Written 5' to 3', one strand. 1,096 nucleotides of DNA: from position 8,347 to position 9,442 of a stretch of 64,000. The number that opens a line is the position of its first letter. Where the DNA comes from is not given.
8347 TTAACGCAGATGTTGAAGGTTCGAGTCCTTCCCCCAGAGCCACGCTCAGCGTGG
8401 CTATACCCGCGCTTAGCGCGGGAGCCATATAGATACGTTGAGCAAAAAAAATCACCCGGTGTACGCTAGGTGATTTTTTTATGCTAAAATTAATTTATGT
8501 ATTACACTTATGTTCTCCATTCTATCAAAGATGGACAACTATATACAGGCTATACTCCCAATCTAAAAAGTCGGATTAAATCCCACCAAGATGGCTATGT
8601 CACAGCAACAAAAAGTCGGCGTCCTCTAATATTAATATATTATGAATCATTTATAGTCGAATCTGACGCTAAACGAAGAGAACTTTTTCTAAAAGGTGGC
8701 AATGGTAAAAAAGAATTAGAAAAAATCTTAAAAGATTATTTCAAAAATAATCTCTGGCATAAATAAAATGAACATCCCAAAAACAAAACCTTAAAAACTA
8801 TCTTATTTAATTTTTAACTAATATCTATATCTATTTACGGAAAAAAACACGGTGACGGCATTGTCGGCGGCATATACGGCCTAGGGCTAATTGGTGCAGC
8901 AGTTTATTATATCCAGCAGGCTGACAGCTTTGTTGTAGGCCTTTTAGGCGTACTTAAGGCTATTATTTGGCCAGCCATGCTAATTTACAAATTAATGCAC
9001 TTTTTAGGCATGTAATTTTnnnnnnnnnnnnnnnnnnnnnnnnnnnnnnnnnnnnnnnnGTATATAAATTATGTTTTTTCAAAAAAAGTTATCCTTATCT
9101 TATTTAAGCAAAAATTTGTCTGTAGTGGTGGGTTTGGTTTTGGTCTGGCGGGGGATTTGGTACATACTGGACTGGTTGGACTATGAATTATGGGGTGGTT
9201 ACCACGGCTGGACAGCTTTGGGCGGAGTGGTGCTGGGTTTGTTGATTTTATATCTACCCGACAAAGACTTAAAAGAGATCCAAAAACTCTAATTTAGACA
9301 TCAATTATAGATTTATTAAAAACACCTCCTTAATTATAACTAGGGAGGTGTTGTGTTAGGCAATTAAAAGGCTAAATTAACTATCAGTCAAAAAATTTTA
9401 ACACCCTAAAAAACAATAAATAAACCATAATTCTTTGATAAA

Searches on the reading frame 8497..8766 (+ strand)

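Call 67: search_protein_families(library=pfam, proteins=[window:8497-8766:+], max_evalue=0.01)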
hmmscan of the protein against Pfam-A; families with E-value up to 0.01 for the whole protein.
window:8497-8766:+ (89 aa): 1 family
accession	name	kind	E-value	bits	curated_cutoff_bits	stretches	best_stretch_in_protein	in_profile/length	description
PF01541.30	GIY-YIG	-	4.4e-14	53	22.6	1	1-71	1-74/78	GIY-YIG catalytic domain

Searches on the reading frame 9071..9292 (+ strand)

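Call 67: search_protein_families(library=pfam, proteins=[window:9071-9292:+], max_evalue=0.01)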
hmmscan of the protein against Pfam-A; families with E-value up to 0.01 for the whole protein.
window:9071-9292:+ (73 aa): 1 family
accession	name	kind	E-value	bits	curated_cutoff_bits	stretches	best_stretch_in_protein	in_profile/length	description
PF15993.10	Fuseless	-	0.0048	16.8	25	1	18-60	176-216/298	Fuseless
